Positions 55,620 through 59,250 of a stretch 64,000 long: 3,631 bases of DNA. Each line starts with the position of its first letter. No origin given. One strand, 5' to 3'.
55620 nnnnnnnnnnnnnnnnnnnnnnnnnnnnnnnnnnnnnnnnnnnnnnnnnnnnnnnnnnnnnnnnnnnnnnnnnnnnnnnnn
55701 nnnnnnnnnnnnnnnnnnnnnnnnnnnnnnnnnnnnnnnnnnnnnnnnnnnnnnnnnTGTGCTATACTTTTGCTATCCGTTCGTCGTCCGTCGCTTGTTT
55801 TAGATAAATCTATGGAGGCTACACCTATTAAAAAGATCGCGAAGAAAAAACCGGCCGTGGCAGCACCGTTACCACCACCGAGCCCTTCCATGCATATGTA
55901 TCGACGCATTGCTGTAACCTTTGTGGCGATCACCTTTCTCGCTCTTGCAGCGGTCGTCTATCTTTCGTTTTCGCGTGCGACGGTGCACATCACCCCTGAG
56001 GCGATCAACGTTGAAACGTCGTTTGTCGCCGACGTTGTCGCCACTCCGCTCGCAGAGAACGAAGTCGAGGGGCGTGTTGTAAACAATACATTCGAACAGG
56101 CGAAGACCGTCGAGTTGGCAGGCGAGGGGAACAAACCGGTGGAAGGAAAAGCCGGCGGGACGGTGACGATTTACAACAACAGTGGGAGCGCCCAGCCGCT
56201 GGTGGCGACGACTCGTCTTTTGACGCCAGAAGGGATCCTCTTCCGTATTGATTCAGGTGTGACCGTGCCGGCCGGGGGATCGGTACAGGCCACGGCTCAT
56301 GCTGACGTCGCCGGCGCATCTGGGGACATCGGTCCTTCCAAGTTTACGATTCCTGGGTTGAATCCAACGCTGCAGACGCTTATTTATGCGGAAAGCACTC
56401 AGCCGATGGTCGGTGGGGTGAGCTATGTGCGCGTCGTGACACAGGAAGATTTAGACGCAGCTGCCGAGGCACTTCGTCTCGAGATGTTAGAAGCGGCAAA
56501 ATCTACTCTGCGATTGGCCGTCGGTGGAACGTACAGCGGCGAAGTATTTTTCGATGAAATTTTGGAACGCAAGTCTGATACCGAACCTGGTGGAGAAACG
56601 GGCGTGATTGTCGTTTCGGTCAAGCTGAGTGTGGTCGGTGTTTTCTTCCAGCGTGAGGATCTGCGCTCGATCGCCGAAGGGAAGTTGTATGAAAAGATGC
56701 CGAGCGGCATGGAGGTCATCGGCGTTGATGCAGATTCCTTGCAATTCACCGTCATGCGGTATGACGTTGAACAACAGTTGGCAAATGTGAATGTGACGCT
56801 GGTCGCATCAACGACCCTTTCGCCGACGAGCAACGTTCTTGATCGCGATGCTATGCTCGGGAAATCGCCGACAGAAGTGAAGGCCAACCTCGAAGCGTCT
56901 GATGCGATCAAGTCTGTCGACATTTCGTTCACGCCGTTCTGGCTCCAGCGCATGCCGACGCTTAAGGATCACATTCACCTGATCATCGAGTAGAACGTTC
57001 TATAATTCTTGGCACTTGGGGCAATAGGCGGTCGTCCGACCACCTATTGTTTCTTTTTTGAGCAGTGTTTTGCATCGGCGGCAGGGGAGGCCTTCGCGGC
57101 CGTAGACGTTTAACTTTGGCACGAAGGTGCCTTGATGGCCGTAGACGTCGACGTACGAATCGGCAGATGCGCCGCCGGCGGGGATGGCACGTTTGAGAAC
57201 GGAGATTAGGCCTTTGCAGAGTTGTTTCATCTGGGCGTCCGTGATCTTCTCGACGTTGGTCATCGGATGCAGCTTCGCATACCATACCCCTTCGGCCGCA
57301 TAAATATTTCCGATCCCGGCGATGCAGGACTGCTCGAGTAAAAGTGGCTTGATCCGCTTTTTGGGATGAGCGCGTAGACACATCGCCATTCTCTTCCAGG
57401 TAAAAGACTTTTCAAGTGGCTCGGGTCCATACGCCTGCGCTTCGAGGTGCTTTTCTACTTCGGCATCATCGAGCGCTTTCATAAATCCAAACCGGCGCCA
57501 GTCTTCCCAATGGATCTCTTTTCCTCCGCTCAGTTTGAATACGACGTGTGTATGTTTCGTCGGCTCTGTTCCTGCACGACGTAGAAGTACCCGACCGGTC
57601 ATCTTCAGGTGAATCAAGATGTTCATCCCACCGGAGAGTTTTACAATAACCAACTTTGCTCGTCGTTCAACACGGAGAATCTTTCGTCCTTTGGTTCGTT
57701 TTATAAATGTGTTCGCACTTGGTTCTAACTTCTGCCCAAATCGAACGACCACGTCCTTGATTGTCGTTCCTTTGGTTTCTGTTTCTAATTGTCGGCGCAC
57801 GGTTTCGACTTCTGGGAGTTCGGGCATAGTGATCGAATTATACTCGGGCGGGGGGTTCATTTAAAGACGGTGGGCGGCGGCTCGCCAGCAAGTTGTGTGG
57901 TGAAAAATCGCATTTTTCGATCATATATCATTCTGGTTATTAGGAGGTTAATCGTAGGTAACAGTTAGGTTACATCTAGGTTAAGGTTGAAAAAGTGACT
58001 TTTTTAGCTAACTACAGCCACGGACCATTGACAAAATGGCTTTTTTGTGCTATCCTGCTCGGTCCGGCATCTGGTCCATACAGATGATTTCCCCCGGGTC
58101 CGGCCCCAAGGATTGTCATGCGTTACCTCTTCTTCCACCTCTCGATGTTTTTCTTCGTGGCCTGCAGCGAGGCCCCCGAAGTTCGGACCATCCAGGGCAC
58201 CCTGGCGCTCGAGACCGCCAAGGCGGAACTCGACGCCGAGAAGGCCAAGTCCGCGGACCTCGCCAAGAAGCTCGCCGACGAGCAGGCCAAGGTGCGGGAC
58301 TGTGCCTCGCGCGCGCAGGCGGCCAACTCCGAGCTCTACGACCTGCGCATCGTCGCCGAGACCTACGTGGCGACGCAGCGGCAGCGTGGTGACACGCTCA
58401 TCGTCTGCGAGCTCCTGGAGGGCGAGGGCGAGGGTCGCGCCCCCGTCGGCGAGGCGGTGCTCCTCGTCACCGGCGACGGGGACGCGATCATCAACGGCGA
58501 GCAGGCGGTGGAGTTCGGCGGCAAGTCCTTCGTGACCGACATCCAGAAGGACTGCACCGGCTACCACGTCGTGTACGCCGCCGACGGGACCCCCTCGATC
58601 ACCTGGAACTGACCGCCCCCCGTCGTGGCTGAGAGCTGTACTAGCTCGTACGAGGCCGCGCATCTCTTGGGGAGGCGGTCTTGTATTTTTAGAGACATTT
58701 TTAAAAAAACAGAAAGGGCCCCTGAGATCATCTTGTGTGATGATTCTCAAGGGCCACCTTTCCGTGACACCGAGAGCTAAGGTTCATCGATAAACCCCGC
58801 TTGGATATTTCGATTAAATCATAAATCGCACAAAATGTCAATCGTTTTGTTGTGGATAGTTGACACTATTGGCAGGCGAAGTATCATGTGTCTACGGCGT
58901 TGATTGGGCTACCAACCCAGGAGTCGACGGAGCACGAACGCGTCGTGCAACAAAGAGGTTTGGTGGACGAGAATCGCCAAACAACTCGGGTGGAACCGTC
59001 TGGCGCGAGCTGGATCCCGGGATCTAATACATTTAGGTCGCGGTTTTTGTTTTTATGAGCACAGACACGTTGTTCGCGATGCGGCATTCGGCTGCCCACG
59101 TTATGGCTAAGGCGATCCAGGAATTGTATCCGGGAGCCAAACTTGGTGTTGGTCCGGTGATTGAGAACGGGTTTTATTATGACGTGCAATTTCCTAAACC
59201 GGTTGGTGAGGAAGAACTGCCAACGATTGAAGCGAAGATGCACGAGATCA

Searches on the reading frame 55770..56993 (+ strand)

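Call 34: search_protein_families(library=pfam, proteins=[window:55770-56993:+], max_evalue=0.01)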
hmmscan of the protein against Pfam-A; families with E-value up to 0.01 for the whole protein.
window:55770-56993:+ (407 aa): 1 family
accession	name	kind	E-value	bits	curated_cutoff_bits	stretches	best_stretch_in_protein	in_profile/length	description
PF04865.19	Baseplate_J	-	0.006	16.4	21.1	0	127-187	22-80/255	Baseplate J-like protein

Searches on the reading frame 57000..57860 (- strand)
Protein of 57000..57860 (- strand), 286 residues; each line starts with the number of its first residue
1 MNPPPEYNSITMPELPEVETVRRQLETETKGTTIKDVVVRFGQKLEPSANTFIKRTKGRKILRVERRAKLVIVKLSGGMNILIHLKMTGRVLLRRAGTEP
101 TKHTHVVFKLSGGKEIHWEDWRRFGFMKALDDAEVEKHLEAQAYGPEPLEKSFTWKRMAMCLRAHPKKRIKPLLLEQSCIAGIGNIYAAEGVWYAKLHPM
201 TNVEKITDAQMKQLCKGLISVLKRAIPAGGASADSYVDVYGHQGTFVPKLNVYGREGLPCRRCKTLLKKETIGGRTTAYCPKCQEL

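Call 34: search_protein_families(library=pfam, proteins=[window:57000-57860:-], max_evalue=0.01)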
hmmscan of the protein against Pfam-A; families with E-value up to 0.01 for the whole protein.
window:57000-57860:- (286 aa): 3 families
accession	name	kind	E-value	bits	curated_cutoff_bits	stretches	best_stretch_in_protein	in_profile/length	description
PF01149.29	Fapy_DNA_glyco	-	2.6e-32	112.3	25.5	1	12-127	1-117/117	Formamidopyrimidine-DNA glycosylase N-terminal domain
PF06831.19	H2TH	-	2e-21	76.2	34.7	1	145-232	2-88/93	Formamidopyrimidine-DNA glycosylase H2TH domain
PF06827.20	zf-FPG_IleRS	-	6.7e-08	32.6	21.3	1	257-285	1-29/30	Zinc finger found in FPG and IleRS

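Call 41: find_homologous_proteins(query=window:57000-57827:-, max_evalue=1e-40)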
Query window:57000-57827:- (275 aa): 3775 proteins with E <= 1e-40 among 8000 candidates; the best 120 are listed.
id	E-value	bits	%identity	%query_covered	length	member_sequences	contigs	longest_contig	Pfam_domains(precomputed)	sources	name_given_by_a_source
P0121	1.9e-134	465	73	100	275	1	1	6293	PF06831.20,PF01149.30,PF06827.21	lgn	-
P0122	7.7e-133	460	72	100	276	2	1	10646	PF06831.20,PF01149.30,PF06827.21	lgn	-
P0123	1.4e-131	456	71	99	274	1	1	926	PF06831.20,PF01149.30,PF06827.21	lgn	-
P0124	4.3e-131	454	70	100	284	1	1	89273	PF06831.20,PF01149.30,PF06827.21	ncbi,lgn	-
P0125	1.3e-127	443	69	100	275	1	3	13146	PF06831.20,PF01149.30,PF06827.21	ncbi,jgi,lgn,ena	-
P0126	2.1e-127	442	70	99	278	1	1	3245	PF06831.20,PF01149.30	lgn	-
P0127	5.8e-127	441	71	99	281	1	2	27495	PF06831.20,PF01149.30,PF06827.21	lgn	-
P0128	7.7e-127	440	68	100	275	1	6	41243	PF06831.20,PF01149.30,PF06827.21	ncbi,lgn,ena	ncbi:MAG: bifunctional DNA-formamidopyrimidine glycosylase/DNA-(apurinic or apyrimidinic site) lyase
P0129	1.5e-125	436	68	100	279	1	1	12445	PF06831.20,PF01149.30,PF06827.21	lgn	-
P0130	9.4e-125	434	68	100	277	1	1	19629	PF06831.20,PF01149.30,PF06827.21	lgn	-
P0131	9.7e-115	401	62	100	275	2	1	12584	PF06831.20,PF01149.30,PF06827.21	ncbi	-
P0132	1.1e-114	401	64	99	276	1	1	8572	PF06831.20,PF01149.30,PF06827.21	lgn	-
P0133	7.6e-113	395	64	99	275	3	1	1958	PF06831.20,PF01149.30,PF06827.21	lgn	-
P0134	2.1e-112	393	59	100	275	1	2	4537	PF06831.20,PF01149.30,PF06827.21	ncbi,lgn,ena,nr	ncbi:bifunctional DNA-formamidopyrimidine glycosylase/DNA-(apurinic or apyrimidinic site) lyase [Pat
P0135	2.4e-111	390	61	100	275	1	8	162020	PF06831.20,PF01149.30,PF06827.21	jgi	jgi:formamidopyrimidine-DNA glycosylase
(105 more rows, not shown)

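Call 42: find_encoding_contigs(protein=P0124, flank=10000, max_places=2)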
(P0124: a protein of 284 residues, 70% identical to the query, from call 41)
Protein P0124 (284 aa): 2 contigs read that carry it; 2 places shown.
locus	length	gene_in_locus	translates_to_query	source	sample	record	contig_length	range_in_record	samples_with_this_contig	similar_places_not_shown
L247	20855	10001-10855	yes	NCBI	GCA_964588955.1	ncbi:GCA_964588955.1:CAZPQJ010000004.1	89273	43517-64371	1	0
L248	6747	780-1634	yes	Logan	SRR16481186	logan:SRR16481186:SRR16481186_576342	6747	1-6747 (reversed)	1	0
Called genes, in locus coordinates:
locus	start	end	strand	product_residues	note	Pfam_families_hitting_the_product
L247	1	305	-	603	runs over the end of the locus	PF02511:Thy1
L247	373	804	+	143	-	PF00692:dUTPase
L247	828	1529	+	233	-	PF02223:Thymidylate_kin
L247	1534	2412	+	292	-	PF10110:GPDPase_memb (faint), PF25231:DUF7847 (weak)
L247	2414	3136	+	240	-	PF25231:DUF7847 (weak)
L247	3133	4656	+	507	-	PF02934:GatB_N, PF02637:GatB_Yqey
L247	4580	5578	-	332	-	PF01715:IPPT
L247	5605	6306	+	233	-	-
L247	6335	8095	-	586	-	PF07973:tRNA_SAD (weak), PF00587:tRNA-synt_2b, PF03129:HGTP_anticodon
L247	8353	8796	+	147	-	-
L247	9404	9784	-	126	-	-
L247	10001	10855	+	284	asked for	PF01149:Fapy_DNA_glyco, PF06831:H2TH, PF06827:zf-FPG_IleRS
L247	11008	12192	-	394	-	-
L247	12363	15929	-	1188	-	PF02811:PHP, PF07733:DNA_pol3_alpha, PF17657:DNA_pol3_finger, PF14579:HHH_6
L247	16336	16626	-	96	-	-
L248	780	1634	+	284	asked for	PF01149:Fapy_DNA_glyco, PF06831:H2TH, PF06827:zf-FPG_IleRS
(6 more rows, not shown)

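Call 43: find_encoding_contigs(protein=P0122, flank=10000, max_places=2)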
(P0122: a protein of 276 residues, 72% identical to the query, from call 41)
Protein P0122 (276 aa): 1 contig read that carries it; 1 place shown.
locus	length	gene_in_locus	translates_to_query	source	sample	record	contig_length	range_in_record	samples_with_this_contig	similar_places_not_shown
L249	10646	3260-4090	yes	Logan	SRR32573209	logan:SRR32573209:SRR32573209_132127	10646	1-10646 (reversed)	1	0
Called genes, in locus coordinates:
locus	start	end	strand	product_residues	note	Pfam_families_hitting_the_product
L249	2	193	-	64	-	?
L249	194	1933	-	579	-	PF07973:tRNA_SAD (weak), PF00587:tRNA-synt_2b, PF03129:HGTP_anticodon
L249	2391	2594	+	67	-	-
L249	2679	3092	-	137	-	-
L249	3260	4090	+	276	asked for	PF01149:Fapy_DNA_glyco, PF06831:H2TH, PF06827:zf-FPG_IleRS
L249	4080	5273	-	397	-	PF04865:Baseplate_J (weak)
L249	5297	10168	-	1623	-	PF02811:PHP, PF07733:DNA_pol3_alpha, PF17657:DNA_pol3_finger, PF14890:Intein_splicing, PF14528:LAGLIDADG_3, PF14579:HHH_6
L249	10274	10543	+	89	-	-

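Call 44: find_encoding_contigs(protein=P0121, flank=10000, max_places=2)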
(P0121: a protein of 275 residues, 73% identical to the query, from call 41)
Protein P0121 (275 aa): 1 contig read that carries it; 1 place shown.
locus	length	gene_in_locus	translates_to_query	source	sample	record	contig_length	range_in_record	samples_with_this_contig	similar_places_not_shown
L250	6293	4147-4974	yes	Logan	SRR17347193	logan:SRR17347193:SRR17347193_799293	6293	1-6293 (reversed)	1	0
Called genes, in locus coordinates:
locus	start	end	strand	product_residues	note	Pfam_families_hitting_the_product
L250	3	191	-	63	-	?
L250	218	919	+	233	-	-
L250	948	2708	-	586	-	PF07973:tRNA_SAD (weak), PF00587:tRNA-synt_2b, PF03129:HGTP_anticodon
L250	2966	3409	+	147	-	-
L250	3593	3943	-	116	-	-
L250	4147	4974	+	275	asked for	PF01149:Fapy_DNA_glyco, PF06831:H2TH, PF06827:zf-FPG_IleRS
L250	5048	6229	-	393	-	PF04865:Baseplate_J (weak)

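Call 45: find_encoding_contigs(protein=P0128, flank=10000, max_places=2)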
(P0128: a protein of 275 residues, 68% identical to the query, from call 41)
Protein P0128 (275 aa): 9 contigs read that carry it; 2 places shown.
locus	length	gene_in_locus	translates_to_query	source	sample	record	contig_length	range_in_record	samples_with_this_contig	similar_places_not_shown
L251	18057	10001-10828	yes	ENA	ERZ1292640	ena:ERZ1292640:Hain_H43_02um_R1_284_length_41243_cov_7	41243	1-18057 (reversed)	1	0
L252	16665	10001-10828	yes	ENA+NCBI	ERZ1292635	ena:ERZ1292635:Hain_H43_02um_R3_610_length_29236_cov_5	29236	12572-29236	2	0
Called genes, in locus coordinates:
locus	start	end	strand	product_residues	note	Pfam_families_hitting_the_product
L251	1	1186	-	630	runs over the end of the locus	PF02511:Thy1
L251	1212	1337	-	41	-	-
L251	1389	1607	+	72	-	PF00692:dUTPase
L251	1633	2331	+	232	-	PF02223:Thymidylate_kin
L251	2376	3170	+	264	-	PF25231:DUF7847 (weak), PF10110:GPDPase_memb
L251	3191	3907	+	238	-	PF06790:UPF0259 (weak), PF25231:DUF7847 (weak)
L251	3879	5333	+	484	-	PF02934:GatB_N, PF02637:GatB_Yqey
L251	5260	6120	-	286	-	PF01715:IPPT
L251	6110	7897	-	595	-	PF07973:tRNA_SAD, PF00587:tRNA-synt_2b, PF03129:HGTP_anticodon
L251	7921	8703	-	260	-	PF04542:Sigma70_r2, PF08281:Sigma70_r4_2, PF04545:Sigma70_r4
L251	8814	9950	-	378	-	-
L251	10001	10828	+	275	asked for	PF01149:Fapy_DNA_glyco, PF06831:H2TH, PF06827:zf-FPG_IleRS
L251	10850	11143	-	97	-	-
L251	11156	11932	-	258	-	PF00376:MerR, PF12728:HTH_17, PF13411:MerR_1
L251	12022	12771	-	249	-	PF12705:PDDEXK_1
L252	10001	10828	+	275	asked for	PF01149:Fapy_DNA_glyco, PF06831:H2TH, PF06827:zf-FPG_IleRS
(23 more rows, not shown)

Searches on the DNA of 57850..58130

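Call 32: search_rna_families(source=window, start=57850, end=58130, threshold=evalue, max_evalue=10)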
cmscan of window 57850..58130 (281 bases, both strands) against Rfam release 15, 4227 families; matches with E-value up to 10: 1.
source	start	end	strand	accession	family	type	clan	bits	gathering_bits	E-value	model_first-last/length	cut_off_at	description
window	58113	58130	+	RF01811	PtaRNA1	Gene; antitoxin;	-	13.1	47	4.4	1-18/72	3'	Plasmid transferred anti-sense RNA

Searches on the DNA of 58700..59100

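Call 78: search_rna_families(source=window, start=58700, end=59100, threshold=evalue, max_evalue=1)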
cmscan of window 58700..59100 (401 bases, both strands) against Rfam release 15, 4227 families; matches with E-value up to 1: 0.
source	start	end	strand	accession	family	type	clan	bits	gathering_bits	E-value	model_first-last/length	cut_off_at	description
